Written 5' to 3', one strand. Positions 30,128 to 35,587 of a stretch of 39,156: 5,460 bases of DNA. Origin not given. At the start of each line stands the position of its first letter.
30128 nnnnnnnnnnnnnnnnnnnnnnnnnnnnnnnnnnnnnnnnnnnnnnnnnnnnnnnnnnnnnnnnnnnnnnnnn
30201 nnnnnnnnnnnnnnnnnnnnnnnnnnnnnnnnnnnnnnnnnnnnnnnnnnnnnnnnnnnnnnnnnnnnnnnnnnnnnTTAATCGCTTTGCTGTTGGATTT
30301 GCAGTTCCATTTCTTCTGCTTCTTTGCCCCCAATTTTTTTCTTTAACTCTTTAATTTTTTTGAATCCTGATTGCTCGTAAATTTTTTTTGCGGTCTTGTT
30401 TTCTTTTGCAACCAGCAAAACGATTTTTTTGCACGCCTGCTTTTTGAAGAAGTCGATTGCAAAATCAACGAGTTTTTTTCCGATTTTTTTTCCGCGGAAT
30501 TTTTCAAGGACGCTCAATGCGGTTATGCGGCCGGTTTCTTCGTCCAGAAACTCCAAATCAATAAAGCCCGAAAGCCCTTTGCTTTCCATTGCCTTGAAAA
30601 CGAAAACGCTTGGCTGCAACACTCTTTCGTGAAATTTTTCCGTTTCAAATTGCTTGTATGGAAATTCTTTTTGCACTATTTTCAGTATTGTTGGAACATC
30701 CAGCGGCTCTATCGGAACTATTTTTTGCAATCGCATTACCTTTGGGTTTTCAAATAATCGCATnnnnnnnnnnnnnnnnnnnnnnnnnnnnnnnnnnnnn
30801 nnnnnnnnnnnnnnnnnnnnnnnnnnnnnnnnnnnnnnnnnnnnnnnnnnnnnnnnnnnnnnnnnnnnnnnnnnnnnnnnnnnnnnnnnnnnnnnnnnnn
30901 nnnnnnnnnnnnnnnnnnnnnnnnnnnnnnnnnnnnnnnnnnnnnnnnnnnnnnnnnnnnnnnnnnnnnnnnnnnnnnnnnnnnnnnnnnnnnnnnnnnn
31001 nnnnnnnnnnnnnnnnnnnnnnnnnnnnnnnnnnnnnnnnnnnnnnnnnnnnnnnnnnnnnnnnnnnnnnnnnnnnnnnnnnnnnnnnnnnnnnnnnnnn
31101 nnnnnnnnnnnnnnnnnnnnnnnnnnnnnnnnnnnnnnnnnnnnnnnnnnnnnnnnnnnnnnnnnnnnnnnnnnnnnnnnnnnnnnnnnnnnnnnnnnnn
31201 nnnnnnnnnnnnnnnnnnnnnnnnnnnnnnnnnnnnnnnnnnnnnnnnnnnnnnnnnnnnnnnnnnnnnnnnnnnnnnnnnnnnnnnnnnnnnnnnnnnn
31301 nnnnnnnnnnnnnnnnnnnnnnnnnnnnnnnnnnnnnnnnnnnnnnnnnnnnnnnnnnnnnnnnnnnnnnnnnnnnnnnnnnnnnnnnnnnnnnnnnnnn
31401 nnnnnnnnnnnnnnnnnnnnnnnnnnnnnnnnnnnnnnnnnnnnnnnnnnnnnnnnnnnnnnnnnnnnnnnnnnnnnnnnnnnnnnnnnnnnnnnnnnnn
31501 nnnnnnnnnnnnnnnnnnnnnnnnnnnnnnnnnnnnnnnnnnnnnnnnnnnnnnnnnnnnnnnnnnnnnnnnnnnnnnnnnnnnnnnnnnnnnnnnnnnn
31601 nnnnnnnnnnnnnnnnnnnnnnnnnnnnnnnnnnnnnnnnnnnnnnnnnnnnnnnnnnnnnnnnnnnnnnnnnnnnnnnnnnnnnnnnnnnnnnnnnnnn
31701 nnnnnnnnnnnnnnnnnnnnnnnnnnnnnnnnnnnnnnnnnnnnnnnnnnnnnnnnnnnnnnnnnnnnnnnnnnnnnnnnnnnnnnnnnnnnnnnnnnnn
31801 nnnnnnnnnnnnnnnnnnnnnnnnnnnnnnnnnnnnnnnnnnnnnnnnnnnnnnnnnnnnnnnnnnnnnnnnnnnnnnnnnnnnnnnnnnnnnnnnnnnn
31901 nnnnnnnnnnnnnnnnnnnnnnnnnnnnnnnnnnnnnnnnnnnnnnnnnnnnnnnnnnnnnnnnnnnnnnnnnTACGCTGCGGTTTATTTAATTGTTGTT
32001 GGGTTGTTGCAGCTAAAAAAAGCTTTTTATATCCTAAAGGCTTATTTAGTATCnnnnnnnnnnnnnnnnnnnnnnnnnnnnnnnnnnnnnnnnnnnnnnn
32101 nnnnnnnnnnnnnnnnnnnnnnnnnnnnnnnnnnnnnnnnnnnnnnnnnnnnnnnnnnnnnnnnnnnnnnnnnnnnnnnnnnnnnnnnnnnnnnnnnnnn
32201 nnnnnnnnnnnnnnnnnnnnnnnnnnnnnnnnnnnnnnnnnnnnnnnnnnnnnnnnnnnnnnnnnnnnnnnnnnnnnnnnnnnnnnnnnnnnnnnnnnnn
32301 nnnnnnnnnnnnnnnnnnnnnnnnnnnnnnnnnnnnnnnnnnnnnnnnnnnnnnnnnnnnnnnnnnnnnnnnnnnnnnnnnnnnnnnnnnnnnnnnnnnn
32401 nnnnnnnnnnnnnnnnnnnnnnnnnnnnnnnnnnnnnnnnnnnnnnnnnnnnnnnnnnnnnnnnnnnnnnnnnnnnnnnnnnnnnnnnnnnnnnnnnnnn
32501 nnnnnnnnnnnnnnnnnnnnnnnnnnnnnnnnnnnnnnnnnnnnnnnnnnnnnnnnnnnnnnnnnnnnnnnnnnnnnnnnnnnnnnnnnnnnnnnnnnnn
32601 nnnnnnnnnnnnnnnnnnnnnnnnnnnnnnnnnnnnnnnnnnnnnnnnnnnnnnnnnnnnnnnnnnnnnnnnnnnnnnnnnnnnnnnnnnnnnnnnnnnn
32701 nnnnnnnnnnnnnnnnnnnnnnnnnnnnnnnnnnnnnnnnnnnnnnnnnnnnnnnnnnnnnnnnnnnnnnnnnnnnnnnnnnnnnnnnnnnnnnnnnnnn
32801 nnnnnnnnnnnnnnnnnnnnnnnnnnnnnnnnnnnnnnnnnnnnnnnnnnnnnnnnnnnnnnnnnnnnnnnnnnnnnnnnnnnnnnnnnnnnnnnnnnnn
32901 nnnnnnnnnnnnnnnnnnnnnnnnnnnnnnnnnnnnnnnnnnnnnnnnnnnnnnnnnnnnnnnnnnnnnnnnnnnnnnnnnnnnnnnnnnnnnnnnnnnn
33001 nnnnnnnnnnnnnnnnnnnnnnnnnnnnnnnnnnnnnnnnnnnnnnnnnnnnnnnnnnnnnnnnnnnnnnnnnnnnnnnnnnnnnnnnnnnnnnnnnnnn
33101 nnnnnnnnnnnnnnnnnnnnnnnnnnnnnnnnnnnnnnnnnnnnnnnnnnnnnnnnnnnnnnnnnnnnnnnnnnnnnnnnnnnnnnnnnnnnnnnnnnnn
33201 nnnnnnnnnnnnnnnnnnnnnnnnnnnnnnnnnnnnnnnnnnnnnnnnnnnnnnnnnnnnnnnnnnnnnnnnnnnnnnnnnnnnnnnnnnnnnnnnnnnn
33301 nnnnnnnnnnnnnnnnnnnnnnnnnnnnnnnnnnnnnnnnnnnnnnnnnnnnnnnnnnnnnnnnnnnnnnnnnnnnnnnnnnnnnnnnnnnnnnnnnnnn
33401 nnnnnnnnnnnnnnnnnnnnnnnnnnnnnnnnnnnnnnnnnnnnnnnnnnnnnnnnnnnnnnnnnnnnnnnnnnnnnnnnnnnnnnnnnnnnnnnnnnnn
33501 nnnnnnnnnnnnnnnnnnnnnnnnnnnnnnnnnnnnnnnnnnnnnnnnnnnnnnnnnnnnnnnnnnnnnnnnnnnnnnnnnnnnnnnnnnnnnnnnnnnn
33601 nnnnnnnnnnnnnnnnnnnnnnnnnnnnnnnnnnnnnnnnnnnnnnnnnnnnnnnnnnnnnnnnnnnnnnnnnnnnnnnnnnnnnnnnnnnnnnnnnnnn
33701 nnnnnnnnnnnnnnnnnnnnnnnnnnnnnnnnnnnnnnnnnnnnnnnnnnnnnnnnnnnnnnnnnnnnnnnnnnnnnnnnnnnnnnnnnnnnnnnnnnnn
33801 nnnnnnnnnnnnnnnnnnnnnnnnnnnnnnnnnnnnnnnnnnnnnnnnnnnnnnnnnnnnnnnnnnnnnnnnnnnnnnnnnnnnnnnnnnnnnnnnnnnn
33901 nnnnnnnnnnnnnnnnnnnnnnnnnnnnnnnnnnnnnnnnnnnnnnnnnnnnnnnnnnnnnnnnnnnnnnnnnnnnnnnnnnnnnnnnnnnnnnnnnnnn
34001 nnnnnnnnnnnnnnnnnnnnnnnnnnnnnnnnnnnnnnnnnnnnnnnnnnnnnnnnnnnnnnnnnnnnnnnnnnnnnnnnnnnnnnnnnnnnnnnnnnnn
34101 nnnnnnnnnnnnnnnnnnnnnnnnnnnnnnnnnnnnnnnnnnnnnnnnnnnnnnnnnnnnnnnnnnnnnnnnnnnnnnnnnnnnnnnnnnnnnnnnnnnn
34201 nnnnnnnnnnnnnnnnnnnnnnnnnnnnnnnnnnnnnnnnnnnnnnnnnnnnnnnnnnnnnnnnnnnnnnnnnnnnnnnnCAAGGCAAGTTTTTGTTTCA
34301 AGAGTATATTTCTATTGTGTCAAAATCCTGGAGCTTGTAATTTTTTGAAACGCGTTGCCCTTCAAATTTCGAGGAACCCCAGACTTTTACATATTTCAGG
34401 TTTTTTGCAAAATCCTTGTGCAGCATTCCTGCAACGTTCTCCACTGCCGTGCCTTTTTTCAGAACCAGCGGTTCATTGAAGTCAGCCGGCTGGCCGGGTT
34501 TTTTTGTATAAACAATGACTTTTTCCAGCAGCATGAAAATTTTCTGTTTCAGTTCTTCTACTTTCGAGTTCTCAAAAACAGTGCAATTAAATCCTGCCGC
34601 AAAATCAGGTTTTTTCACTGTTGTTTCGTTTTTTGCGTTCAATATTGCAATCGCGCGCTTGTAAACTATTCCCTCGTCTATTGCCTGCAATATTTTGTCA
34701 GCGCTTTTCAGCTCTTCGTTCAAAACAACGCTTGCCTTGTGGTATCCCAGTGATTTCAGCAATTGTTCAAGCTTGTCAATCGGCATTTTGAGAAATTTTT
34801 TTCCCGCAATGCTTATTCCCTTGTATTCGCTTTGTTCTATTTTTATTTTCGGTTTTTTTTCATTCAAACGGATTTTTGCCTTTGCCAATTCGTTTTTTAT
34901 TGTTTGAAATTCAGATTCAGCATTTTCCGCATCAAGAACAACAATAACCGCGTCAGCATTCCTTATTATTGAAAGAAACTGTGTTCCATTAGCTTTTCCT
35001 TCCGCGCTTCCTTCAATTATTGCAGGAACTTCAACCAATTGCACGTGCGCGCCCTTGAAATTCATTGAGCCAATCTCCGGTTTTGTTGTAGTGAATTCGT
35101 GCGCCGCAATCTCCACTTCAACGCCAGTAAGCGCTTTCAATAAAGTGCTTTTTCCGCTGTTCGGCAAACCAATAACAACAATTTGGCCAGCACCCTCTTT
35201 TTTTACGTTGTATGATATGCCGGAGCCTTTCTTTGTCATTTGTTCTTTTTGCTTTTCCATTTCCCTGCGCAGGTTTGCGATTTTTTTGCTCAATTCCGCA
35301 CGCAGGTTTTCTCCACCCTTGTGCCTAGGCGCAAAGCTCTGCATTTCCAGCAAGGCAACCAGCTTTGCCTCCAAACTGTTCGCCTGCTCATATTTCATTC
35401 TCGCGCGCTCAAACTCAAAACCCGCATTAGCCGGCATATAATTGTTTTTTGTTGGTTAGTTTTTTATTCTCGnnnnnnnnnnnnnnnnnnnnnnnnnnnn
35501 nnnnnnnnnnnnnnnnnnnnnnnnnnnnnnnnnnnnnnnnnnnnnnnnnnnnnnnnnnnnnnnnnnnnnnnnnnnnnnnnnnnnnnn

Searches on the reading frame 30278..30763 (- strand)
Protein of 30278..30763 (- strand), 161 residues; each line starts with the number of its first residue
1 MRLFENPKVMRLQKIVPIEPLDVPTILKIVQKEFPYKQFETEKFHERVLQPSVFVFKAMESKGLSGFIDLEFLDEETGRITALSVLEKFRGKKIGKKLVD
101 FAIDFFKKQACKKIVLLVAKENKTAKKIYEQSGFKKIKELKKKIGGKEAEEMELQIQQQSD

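Call 62: search_protein_families(library=pfam, proteins=[window:30278-30763:-], max_evalue=0.001)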
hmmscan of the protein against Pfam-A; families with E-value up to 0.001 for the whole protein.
window:30278-30763:- (161 aa): 7 families
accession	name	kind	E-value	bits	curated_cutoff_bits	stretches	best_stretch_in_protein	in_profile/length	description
PF13673.13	Acetyltransf_10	-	2.2e-17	63.7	23.6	1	32-154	11-126/128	Acetyltransferase (GNAT) domain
PF00583.31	Acetyltransf_1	-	1.5e-15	58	20.7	1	29-134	7-116/116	Acetyltransferase (GNAT) family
PF13508.13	Acetyltransf_7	-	1.7e-11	44.7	27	1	56-136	6-84/84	Acetyltransferase (GNAT) domain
PF13420.13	Acetyltransf_4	-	6.8e-10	39.6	24.3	1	36-143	32-143/155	Acetyltransferase (GNAT) domain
PF08445.16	FR47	-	1.5e-06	28.5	22.1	1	72-139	16-82/86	FR47-like protein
PF13302.13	Acetyltransf_3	-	7.3e-05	23.9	25.4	1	18-135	7-138/138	Acetyltransferase (GNAT) domain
PF14542.12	Acetyltransf_CG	-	0.00036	21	30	1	62-112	9-59/80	GCN5-related N-acetyl-transferase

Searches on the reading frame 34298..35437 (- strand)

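Call 62: search_protein_families(library=pfam, proteins=[window:34298-35437:-], max_evalue=0.001)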
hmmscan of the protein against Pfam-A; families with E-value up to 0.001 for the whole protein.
window:34298-35437:- (379 aa): 6 families
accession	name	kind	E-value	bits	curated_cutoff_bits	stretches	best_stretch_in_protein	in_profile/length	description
PF01926.29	MMR_HSR1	-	7.1e-21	74.9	21.9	1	85-196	1-106/113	50S ribosome-binding GTPase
PF02824.27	TGS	-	2.7e-12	47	22.2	1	307-378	1-59/60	TGS domain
PF02421.24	FeoB_N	-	1e-10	41.8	27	1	85-178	2-96/156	Ferrous iron transport protein B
PF00350.29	Dynamin_N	-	2.1e-06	28.3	27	0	86-120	1-35/168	Dynamin family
PF16897.10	MMR_HSR1_Xtn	-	2.1e-05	24.9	35.2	1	207-304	3-104/106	C-terminal region of MMR_HSR1 domain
PF00025.27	Arf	-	0.00031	20.7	22.3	0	81-186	12-106/174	ADP-ribosylation factor family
